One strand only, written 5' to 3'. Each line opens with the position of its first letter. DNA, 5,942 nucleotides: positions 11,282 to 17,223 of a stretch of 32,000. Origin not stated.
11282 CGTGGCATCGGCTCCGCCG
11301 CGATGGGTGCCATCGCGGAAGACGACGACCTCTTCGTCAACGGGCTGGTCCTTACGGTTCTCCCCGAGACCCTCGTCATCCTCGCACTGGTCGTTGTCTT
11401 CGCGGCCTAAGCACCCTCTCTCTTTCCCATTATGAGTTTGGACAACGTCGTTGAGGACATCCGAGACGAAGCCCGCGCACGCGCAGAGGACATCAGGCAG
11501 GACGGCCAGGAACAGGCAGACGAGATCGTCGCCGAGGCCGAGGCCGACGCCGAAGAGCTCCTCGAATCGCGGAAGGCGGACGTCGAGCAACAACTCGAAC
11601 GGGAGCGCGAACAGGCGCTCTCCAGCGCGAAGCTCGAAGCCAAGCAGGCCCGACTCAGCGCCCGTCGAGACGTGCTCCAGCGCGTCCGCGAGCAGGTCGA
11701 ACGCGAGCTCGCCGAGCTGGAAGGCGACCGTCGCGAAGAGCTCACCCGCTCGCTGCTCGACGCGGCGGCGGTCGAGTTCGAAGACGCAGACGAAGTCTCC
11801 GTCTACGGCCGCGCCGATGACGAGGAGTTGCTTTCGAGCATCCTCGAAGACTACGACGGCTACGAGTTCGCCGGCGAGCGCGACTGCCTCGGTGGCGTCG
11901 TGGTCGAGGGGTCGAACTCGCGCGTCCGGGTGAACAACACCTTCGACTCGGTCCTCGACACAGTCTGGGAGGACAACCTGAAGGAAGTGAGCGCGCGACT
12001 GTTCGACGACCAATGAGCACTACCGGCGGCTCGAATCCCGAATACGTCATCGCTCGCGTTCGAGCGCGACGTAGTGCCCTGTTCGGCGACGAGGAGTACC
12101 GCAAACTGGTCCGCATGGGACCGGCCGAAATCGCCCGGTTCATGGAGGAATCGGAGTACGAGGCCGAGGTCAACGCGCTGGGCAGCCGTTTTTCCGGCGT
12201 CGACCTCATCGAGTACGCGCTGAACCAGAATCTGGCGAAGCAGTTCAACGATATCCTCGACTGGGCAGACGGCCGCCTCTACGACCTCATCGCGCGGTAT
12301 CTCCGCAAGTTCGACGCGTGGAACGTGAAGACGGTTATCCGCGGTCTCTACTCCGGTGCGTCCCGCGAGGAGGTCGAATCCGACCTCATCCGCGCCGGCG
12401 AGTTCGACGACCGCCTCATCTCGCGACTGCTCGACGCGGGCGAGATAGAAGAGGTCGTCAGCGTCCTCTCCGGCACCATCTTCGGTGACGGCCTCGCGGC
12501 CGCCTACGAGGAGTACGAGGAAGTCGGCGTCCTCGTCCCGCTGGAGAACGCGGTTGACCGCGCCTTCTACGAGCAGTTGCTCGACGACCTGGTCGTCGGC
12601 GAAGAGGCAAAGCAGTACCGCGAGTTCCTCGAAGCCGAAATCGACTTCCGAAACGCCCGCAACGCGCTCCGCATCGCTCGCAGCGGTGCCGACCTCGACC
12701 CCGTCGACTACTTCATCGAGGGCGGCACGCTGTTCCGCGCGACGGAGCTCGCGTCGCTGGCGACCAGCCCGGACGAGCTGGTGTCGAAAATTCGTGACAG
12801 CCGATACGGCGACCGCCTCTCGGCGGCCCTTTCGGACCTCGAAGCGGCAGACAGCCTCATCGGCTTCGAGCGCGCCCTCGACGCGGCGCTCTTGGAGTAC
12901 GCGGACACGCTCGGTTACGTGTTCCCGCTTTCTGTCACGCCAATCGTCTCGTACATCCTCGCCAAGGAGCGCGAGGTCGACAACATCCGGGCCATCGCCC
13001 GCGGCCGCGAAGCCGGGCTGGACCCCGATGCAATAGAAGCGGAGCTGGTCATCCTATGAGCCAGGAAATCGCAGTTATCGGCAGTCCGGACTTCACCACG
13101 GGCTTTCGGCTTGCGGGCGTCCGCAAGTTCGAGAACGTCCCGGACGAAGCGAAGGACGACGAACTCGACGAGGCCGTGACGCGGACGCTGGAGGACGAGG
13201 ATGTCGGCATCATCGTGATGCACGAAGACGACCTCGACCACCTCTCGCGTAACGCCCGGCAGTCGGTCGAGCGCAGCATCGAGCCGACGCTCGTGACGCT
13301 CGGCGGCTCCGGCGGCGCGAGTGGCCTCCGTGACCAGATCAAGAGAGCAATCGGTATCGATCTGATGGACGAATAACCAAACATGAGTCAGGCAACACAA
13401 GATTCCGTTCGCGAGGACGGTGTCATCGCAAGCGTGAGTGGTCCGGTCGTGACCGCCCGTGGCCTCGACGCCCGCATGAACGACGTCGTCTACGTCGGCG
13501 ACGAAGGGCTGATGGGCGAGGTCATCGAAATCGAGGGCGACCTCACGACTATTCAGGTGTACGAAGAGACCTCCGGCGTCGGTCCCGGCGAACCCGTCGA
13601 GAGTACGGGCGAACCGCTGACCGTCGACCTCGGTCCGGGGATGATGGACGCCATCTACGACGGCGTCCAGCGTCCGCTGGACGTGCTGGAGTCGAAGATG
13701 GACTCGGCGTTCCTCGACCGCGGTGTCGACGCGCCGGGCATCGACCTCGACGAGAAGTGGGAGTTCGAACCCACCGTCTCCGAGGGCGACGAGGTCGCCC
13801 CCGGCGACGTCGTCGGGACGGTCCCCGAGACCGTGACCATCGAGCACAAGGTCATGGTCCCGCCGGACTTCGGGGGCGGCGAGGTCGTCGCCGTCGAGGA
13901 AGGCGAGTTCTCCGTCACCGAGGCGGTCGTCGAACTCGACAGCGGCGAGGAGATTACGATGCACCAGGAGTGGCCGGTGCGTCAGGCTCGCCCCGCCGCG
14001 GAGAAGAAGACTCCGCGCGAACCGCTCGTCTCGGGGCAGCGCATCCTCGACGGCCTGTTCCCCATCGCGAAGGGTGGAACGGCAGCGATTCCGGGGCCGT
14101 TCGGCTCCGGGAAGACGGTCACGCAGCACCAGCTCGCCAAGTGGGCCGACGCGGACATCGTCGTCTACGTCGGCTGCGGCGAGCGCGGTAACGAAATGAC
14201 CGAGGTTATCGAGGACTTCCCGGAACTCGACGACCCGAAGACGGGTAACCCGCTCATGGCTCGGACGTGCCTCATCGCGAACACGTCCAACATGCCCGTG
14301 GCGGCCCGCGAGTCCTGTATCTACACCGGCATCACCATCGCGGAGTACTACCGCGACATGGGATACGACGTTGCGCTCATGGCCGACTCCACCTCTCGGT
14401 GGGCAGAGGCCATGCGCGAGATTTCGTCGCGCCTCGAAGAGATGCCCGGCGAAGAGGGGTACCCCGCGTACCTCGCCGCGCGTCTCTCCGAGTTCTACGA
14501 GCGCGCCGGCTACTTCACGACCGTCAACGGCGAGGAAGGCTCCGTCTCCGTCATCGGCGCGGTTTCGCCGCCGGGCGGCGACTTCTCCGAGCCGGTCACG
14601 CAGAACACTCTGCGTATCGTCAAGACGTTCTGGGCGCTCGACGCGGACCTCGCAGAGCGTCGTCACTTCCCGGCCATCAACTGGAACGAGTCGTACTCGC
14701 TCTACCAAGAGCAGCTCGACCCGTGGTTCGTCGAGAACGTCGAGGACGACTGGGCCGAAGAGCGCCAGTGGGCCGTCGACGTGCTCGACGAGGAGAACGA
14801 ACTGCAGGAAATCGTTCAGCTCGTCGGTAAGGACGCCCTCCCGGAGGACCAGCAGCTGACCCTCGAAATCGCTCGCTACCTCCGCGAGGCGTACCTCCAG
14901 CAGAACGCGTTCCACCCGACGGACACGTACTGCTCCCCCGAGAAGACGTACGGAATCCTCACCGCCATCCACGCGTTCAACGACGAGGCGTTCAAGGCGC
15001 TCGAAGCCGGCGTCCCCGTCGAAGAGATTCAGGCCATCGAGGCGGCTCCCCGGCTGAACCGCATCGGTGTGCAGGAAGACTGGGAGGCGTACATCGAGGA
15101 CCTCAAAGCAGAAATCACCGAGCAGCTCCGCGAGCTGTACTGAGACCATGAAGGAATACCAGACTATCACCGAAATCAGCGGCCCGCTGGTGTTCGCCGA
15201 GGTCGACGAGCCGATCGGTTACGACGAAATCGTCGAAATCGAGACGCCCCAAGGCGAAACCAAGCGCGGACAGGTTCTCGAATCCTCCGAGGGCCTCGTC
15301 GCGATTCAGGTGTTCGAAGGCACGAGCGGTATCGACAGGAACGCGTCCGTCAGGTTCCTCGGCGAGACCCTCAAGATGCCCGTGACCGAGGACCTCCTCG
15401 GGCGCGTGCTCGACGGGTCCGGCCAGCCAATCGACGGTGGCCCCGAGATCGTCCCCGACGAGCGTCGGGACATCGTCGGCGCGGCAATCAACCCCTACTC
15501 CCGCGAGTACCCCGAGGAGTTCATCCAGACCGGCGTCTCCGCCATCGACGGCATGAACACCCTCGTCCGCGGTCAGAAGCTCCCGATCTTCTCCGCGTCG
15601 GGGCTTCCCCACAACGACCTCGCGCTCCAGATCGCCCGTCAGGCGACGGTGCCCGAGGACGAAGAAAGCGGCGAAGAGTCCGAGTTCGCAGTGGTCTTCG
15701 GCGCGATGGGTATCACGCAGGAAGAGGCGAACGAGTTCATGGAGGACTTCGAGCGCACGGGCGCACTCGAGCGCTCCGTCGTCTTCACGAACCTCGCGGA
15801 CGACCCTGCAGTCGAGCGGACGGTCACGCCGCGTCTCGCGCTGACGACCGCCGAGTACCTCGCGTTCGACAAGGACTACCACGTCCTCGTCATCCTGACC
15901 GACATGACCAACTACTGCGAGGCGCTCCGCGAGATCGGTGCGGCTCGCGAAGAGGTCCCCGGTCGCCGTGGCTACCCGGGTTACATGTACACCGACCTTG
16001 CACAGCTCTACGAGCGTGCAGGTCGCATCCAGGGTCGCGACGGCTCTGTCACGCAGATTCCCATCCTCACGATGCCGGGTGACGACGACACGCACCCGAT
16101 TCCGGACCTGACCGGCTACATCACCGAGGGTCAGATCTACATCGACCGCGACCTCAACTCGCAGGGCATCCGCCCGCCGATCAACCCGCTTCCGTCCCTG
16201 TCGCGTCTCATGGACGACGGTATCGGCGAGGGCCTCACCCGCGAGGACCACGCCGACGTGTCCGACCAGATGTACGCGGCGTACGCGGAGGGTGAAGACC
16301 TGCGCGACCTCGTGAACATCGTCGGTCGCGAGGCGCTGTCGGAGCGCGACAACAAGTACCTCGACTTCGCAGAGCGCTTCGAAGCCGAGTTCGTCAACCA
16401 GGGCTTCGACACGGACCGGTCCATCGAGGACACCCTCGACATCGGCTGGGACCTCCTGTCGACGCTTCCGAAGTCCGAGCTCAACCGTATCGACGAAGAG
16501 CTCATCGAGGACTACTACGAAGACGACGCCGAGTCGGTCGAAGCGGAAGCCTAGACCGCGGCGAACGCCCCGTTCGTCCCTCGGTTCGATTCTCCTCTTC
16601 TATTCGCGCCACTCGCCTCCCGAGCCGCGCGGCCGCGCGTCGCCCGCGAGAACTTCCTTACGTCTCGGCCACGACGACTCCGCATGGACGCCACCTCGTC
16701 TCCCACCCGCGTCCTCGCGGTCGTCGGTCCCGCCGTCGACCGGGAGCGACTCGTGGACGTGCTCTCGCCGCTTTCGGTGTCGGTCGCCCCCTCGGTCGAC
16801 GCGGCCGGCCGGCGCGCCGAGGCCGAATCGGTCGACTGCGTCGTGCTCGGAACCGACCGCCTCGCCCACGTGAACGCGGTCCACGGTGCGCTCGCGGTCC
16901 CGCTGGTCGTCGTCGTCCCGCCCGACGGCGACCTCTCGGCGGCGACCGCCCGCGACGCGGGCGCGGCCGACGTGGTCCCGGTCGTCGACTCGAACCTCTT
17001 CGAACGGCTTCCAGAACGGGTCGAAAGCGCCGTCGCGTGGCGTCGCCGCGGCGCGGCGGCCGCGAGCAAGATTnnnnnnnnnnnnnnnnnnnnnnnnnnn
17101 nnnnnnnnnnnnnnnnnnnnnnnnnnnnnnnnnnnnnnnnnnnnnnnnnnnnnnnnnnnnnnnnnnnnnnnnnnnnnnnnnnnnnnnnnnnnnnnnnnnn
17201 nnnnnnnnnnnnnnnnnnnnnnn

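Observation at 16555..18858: Canonical LOV photosensor domain in a Bat-type regulator that splits the A-ATP synthase cluster between atpB and atpD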

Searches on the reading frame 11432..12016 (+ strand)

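Call 6: search_protein_families(library=pfam, proteins=[window:11432-12016:+], max_evalue=0.01)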
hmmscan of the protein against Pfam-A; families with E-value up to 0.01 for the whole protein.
window:11432-12016:+ (194 aa): 2 families
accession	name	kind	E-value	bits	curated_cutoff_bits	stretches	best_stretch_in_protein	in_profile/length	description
PF01991.23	vATP-synt_E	-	1.8e-51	174.8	24.2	1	9-191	1-199/199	ATP synthase (E/31 kDa) subunit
PF00430.23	ATP-synt_B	-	0.0013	19.2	28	1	12-67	61-116/132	ATP synthase B/B' CF(0)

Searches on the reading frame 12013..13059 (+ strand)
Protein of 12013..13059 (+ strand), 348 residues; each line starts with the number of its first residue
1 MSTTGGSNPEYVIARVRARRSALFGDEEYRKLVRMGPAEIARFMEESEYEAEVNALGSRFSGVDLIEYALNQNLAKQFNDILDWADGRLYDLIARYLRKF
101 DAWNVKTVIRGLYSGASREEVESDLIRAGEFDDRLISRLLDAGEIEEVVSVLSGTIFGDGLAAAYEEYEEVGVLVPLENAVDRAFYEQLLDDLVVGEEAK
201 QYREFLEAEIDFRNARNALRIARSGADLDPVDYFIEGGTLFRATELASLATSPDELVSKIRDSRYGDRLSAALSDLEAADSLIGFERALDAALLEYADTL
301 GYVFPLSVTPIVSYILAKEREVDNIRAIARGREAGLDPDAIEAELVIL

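Call 6: search_protein_families(library=pfam, proteins=[window:12013-13059:+], max_evalue=0.01)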
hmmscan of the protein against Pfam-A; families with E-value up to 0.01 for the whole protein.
window:12013-13059:+ (348 aa): 1 family
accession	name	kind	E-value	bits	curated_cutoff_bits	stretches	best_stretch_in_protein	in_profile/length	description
PF01992.21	vATP-synt_AC39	-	2e-86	290.8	29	1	13-343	2-338/339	ATP synthase (C/AC39) subunit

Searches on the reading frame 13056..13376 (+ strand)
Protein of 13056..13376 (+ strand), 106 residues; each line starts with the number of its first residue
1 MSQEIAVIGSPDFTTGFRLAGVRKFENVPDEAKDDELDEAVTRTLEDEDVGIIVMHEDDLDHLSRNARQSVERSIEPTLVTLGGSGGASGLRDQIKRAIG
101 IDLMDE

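Call 6: search_protein_families(library=pfam, proteins=[window:13056-13376:+], max_evalue=0.01)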
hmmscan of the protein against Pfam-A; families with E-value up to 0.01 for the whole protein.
window:13056-13376:+ (106 aa): 1 family
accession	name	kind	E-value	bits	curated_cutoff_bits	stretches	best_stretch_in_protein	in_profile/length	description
PF01990.22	ATP-synt_F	-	5e-18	65.6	23.5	1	5-98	1-90/91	ATP synthase (F/14-kDa) subunit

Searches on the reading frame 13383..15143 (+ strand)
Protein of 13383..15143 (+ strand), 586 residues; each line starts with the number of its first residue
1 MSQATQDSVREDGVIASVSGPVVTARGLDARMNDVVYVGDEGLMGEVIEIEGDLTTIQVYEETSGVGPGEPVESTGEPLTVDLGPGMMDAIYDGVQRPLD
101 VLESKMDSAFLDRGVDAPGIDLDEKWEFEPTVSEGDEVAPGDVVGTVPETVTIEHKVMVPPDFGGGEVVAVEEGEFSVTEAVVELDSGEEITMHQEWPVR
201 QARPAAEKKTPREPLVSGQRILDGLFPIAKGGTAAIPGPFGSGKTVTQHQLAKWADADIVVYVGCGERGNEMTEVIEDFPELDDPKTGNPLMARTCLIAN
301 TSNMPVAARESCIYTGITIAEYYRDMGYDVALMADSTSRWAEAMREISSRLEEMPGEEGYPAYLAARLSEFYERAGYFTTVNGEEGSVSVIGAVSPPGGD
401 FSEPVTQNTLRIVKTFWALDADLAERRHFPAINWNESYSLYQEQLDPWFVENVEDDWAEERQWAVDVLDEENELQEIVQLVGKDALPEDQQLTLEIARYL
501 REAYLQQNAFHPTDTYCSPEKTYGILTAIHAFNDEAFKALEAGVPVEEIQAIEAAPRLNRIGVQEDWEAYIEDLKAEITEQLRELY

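Call 6: search_protein_families(library=pfam, proteins=[window:13383-15143:+], max_evalue=0.01)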
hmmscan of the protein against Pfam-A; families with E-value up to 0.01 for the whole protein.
window:13383-15143:+ (586 aa): 4 families
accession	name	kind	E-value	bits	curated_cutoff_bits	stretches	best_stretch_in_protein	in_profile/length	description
PF00006.31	ATP-synt_ab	-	1.1e-76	257.6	29.5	1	218-439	1-213/213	ATP synthase alpha/beta family, nucleotide-binding domain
PF16886.11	ATP-synt_ab_Xtn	-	1.6e-26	92.3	25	1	118-200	2-88/88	ATPsynthase alpha/beta subunit barrel-sandwich domain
PF22919.1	ATP-synt_VA_C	-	1.5e-24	86.4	24.7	1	447-548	2-99/101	C-terminal domain of V and A type ATP synthase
PF02874.29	ATP-synt_ab_N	-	2.3e-13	50.9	20.9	1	15-76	1-69/69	ATP synthase alpha/beta family, beta-barrel domain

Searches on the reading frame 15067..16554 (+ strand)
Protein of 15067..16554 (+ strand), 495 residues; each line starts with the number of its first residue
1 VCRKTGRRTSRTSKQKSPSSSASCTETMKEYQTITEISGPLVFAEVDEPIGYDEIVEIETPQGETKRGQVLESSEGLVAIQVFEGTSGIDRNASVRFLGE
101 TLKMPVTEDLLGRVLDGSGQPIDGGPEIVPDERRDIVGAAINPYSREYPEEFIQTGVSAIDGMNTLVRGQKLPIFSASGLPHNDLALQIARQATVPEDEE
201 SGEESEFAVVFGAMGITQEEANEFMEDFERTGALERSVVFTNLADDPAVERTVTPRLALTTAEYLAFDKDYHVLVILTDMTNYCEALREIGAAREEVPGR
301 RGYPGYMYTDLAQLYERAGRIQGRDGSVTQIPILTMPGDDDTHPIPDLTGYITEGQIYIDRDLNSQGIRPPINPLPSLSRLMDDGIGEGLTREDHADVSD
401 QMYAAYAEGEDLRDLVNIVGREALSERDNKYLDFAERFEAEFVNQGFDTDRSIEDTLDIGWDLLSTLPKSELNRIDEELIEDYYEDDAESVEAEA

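Call 6: search_protein_families(library=pfam, proteins=[window:15067-16554:+], max_evalue=0.01)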
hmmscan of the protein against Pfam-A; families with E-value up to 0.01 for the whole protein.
window:15067-16554:+ (495 aa): 3 families
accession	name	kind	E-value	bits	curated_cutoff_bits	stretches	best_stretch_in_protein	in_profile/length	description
PF00006.31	ATP-synt_ab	-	5.5e-79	265.2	29.5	1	156-379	1-213/213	ATP synthase alpha/beta family, nucleotide-binding domain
PF22919.1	ATP-synt_VA_C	-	2.6e-35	120.9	24.7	1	384-484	1-101/101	C-terminal domain of V and A type ATP synthase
PF02874.29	ATP-synt_ab_N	-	1.1e-15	58.3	20.9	1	34-99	1-69/69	ATP synthase alpha/beta family, beta-barrel domain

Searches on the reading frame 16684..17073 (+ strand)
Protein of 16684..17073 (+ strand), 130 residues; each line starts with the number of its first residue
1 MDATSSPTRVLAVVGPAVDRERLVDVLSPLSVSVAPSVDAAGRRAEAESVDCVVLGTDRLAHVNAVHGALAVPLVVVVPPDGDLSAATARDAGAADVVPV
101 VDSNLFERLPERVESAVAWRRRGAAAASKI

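Call 80: search_solved_structures(query=A3, max_evalue=1, show_alignments=3)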
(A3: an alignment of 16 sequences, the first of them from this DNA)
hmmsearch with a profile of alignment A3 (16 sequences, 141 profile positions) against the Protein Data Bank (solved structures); distinct sequences matched with E-value up to 1: 341 (the best 60 are shown).
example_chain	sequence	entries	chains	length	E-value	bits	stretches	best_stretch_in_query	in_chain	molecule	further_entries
9g85_A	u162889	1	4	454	5.8e-16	62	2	8-128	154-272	Response regulator PleD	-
2wb4_A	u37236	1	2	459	6e-16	62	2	8-128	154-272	DIGUANYLATE CYCLASE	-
4l85_A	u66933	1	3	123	6.7e-16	61.8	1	8-119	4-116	KDP operon transcriptional regulatory protein KdpE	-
1zh2_A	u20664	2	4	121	8e-16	61.6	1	9-118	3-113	KDP operon transcriptional regulatory protein kdpE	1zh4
9g86_A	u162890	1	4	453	8.9e-16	61.4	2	8-128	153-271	Response regulator PleD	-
1w25_A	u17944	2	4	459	9.2e-16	61.4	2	8-128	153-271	STALKED-CELL DIFFERENTIATION CONTROLLING PROTEIN | RESPONSE REGULATOR PLED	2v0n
6lgq_D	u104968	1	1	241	1.4e-15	60.8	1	7-125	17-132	DNA-binding response regulator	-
4kny_A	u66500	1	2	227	1.6e-15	60.6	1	8-125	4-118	KDP operon transcriptional regulatory protein KdpE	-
4kfc_A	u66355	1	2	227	1.6e-15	60.6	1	8-125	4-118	KDP operon transcriptional regulatory protein KdpE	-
2pkx_A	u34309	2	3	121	9.9e-14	54.8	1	9-117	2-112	Transcriptional regulatory protein phoP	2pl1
5ep0_A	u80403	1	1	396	3.5e-13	53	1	6-133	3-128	Putative repressor protein luxO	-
8svz_A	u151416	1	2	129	4e-13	52.8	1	8-125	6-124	Two-component response regulator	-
1ys6_A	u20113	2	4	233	4.9e-13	52.6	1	1-136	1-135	Transcriptional regulatory protein prrA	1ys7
9xzo_A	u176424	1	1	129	6.2e-13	52.2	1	8-129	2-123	De novo protein M1X0B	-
4yn8_A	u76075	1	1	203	9.4e-13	51.6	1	8-118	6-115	Response regulator ChrA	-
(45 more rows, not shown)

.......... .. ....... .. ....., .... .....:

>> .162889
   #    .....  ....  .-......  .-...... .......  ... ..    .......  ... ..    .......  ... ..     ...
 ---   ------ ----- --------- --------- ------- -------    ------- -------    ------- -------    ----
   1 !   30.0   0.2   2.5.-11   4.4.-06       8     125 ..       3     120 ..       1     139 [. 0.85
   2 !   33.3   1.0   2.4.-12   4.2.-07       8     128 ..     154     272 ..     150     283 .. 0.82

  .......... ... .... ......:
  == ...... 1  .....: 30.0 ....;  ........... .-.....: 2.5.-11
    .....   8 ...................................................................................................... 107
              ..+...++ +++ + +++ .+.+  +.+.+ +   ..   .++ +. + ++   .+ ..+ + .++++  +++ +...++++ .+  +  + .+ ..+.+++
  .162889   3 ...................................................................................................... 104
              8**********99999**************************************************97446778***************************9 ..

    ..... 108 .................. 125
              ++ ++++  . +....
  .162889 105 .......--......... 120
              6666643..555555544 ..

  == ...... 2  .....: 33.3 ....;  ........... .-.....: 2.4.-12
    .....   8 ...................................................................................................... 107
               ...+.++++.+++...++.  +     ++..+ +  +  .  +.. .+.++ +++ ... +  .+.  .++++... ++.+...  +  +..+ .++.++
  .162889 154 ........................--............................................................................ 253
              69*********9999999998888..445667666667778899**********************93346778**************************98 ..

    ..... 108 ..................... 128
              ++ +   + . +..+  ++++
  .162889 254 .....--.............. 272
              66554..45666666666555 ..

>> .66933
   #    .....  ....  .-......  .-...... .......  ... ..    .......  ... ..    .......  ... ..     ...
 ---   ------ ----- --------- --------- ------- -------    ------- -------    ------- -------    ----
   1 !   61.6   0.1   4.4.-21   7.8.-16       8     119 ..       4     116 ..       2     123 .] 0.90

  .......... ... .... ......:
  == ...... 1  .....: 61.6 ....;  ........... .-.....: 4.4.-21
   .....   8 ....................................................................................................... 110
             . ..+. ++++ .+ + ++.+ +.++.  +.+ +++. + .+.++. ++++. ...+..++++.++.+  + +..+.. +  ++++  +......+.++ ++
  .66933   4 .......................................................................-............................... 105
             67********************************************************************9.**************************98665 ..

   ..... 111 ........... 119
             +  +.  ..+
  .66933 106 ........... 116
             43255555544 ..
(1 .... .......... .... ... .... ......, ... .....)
